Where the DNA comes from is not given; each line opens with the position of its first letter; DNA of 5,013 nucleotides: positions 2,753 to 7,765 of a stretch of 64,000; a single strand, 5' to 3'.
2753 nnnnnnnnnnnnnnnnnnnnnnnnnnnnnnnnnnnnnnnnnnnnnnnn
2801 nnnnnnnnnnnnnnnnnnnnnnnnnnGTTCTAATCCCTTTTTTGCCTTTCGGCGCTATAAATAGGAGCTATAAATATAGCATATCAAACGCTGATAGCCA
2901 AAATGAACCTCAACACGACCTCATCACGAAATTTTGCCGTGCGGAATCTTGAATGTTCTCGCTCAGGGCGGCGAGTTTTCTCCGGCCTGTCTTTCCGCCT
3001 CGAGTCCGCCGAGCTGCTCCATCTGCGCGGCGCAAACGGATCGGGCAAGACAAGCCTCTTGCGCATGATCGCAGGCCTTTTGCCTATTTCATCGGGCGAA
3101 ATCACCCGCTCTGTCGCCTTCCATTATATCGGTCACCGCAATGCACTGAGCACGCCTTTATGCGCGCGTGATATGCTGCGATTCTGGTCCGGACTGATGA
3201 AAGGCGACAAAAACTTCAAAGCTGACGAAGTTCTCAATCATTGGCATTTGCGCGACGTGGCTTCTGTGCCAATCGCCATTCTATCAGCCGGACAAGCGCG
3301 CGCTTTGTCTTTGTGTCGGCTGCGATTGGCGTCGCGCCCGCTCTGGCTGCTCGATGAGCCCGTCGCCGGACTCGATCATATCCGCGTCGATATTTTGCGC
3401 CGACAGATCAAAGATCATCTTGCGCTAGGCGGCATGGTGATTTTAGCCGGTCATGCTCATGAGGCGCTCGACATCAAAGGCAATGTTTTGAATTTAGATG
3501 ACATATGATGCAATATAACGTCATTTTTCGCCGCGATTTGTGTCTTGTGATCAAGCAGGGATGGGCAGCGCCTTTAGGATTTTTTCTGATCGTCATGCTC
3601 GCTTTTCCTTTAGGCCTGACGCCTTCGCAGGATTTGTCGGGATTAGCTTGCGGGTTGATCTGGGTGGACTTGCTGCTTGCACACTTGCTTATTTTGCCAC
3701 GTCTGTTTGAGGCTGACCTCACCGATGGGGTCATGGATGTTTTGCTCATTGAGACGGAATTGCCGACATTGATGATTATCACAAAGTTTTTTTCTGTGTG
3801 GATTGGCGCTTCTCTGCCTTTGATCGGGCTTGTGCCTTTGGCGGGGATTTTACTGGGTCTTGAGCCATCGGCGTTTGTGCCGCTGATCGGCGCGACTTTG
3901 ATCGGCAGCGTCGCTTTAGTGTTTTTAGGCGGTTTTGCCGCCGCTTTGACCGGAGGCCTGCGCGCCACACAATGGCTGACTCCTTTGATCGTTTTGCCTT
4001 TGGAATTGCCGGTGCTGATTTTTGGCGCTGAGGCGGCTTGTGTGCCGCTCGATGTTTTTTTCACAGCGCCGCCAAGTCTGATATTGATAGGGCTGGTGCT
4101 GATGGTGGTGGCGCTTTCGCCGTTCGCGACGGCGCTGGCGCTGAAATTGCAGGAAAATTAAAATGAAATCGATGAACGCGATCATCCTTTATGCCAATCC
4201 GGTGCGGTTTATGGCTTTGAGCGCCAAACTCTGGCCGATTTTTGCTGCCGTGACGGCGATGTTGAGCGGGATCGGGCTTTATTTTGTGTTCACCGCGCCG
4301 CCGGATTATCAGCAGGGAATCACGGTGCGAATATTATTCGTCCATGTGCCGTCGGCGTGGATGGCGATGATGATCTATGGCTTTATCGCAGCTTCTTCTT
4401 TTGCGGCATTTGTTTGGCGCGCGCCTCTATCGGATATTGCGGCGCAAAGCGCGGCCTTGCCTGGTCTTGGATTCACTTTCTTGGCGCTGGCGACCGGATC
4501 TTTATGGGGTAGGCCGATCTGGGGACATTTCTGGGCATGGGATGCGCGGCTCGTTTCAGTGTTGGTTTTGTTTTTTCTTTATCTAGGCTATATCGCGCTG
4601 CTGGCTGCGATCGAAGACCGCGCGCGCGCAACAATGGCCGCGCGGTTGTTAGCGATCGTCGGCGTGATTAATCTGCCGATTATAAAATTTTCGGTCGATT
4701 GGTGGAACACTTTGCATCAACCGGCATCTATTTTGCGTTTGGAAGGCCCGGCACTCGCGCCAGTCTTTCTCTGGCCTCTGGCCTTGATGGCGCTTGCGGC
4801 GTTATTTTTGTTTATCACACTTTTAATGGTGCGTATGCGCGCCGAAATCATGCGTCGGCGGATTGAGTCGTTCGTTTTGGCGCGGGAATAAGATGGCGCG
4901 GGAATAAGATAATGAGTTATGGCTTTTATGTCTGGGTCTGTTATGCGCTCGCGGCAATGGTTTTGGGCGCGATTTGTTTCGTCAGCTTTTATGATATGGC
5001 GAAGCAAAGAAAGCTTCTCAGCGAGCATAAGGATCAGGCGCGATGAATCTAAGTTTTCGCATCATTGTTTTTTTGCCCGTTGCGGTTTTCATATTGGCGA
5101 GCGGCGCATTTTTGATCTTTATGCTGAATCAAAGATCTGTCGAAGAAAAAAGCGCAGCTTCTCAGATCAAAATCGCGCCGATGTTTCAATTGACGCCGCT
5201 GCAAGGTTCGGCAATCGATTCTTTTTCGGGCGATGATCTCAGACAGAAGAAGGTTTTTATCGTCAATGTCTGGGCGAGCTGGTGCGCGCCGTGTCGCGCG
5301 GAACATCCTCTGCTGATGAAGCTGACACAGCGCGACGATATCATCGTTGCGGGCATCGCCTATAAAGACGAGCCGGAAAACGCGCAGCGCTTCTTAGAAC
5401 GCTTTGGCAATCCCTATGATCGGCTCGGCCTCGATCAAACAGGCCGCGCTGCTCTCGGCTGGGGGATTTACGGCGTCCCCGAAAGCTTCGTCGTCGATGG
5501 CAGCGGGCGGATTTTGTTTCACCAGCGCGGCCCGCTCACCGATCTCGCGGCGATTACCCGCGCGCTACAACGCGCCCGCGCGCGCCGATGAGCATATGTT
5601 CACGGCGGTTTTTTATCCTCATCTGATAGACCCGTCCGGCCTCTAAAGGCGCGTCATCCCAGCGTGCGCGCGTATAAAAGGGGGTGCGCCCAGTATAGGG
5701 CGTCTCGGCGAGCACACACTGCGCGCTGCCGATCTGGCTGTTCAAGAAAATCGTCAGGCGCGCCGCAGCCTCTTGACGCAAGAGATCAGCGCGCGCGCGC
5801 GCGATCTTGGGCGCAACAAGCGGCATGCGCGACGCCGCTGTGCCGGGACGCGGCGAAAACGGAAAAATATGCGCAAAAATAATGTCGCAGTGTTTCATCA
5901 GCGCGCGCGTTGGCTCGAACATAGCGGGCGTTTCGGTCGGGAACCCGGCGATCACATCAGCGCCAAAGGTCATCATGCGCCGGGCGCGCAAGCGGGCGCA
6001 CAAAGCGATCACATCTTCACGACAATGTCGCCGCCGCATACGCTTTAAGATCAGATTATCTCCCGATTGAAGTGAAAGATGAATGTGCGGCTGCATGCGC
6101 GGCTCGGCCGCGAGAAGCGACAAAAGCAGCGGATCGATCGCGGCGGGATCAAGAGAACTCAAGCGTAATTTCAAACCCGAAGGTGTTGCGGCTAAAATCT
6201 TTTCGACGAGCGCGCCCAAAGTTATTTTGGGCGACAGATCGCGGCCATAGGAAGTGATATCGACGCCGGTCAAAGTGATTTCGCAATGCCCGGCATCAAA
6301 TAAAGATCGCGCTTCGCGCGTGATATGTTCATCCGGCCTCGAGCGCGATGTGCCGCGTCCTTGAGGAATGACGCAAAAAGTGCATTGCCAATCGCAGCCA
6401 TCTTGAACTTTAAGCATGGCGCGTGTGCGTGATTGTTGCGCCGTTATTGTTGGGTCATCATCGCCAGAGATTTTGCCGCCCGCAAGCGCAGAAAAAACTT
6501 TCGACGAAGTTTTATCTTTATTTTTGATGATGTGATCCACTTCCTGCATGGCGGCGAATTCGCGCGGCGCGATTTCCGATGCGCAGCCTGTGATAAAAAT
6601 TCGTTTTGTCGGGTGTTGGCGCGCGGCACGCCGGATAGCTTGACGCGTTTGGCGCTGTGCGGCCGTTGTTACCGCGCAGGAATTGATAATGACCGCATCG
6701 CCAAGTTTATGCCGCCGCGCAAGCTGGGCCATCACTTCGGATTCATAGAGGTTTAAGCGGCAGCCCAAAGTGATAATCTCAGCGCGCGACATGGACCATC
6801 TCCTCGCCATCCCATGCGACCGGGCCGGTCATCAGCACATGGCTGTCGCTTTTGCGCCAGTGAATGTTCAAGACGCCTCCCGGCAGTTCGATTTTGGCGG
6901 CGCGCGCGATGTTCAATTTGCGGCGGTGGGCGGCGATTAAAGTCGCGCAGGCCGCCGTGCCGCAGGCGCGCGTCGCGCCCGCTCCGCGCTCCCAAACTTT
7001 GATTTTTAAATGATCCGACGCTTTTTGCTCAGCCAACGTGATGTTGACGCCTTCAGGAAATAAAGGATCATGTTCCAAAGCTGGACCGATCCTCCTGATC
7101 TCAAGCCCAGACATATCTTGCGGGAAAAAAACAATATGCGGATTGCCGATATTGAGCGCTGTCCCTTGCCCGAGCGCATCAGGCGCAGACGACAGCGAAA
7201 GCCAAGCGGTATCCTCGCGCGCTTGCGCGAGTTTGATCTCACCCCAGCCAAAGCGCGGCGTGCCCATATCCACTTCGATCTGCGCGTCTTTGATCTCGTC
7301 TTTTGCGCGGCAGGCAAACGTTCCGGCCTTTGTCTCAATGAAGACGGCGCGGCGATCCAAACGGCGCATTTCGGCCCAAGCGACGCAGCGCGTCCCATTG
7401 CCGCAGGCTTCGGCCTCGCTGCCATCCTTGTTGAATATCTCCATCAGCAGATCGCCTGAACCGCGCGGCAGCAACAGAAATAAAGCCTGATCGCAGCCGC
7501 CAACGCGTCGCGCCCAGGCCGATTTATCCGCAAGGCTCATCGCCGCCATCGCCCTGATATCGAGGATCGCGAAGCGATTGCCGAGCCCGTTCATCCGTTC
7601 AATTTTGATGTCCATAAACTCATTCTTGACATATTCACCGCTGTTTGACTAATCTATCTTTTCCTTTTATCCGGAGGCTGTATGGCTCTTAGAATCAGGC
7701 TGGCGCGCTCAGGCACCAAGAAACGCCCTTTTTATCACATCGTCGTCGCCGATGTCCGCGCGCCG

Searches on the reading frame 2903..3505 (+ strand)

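Call 55: search_protein_families(library=pfam, proteins=[window:2903-3505:+], max_evalue=0.00001)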
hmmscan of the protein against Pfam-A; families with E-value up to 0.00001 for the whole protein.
window:2903-3505:+ (201 aa): 1 family
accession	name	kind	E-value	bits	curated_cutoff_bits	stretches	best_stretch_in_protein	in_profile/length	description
PF00005.33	ABC_tran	-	1.5e-17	64.9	25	1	27-155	2-137/137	ABC transporter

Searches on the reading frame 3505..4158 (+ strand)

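Call 55: search_protein_families(library=pfam, proteins=[window:3505-4158:+], max_evalue=0.00001)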
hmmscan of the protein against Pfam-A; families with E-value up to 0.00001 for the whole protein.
window:3505-4158:+ (218 aa): 1 family
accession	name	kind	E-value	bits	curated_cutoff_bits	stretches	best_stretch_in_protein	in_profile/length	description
PF03379.19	CcmB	-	4.7e-36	124.7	24.9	1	7-214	4-214/215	CcmB protein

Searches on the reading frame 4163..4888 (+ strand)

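Call 55: search_protein_families(library=pfam, proteins=[window:4163-4888:+], max_evalue=0.00001)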
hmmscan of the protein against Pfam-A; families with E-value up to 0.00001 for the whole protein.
window:4163-4888:+ (242 aa): 1 family
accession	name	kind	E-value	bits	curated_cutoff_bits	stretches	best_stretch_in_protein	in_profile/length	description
PF01578.25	Cytochrom_C_asm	-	3.6e-33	115.4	29.9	1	13-185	7-212/212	Cytochrome C assembly protein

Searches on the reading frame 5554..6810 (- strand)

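Call 29: search_protein_families(library=pfam, proteins=[window:5554-6810:-], max_evalue=0.00001)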
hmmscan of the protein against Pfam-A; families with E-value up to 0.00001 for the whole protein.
window:5554-6810:- (418 aa): 2 families
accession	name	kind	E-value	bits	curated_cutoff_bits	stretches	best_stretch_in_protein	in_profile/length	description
PF04055.27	Radical_SAM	-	4.2e-20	73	29.5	1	134-302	2-163/166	Radical SAM superfamily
PF00919.26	UPF0004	-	2.9e-16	59.7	27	1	10-94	2-96/98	Uncharacterized protein family UPF0004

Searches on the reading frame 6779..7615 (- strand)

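Call 55: search_protein_families(library=pfam, proteins=[window:6779-7615:-], max_evalue=0.00001)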
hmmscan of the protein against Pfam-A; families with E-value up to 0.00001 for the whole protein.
window:6779-7615:- (278 aa): 1 family
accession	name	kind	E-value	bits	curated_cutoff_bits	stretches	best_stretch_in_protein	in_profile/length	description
PF01678.24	DAP_epimerase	-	4.3e-43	146.7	34.7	2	153-267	2-119/121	Diaminopimelate epimerase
